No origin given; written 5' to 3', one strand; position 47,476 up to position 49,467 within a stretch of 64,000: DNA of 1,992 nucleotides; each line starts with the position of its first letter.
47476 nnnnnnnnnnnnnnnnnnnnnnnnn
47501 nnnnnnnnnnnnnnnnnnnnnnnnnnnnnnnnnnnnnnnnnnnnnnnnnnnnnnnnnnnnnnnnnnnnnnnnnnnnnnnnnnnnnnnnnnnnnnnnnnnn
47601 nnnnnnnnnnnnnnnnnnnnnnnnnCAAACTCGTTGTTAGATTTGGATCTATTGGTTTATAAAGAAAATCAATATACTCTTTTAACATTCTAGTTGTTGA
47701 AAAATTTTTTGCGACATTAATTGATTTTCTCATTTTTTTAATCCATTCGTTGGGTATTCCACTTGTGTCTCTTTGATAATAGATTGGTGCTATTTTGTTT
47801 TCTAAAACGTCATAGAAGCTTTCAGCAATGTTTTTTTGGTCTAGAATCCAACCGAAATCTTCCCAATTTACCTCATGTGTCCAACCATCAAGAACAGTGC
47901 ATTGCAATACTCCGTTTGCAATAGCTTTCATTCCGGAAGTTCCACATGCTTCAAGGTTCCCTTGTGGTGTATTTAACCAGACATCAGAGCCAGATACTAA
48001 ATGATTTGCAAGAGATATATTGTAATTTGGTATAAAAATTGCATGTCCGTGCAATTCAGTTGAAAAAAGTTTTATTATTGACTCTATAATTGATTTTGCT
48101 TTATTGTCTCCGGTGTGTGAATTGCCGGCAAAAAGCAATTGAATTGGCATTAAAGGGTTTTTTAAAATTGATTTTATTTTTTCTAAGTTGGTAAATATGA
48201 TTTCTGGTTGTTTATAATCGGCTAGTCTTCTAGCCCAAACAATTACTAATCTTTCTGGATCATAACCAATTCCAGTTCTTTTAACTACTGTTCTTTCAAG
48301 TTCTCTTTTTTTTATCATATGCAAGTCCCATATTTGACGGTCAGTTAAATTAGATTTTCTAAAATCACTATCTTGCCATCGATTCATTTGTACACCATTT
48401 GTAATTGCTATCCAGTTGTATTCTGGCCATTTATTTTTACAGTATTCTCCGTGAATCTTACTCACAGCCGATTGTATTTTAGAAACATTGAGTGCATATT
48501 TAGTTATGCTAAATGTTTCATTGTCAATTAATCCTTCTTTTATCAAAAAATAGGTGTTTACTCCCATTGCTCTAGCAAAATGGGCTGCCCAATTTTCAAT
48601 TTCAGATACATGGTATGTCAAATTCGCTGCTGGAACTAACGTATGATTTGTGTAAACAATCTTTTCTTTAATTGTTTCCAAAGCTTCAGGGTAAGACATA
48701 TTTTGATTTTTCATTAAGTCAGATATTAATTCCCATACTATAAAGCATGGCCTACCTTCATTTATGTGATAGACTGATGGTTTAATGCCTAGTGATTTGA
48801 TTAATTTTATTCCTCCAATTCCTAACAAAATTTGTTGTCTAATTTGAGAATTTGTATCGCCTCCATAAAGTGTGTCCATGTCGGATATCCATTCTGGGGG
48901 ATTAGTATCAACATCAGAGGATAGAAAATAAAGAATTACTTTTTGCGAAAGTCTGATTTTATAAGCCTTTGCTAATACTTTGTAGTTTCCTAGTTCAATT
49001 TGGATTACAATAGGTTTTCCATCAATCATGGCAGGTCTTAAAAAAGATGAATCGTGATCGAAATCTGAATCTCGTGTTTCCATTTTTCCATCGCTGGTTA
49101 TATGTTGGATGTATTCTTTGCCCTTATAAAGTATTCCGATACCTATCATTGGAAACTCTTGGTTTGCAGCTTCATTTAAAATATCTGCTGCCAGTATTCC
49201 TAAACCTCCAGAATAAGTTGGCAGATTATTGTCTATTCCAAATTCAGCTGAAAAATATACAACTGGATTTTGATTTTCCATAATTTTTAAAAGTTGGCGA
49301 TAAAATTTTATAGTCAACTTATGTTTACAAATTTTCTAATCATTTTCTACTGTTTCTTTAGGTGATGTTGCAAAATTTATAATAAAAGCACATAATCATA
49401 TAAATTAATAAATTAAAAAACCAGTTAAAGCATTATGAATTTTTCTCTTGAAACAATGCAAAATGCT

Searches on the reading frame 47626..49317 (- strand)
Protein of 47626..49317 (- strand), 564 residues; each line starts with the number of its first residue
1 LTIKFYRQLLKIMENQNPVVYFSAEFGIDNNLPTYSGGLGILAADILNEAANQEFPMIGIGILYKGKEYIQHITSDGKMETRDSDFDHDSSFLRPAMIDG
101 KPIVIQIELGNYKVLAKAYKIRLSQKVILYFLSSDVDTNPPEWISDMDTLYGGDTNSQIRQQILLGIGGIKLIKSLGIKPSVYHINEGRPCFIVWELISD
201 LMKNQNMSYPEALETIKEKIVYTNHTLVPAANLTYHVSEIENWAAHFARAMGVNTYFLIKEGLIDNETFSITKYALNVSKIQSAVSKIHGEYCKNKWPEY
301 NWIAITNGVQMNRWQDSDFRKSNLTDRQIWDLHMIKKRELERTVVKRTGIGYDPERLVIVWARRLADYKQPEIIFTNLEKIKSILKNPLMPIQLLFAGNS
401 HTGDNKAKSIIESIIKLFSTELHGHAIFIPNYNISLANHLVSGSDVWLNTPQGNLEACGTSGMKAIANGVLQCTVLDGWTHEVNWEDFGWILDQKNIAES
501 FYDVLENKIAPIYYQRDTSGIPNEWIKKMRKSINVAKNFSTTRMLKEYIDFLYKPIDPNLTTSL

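Call 63: search_protein_families(library=pfam, proteins=[window:47626-49317:-], max_evalue=0.001)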
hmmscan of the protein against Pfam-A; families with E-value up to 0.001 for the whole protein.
window:47626-49317:- (564 aa): 1 family
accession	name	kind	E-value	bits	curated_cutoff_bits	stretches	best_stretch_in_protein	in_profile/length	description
PF00343.26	Phosphorylase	-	1.7e-31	109.7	27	2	325-483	415-584/713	Carbohydrate phosphorylase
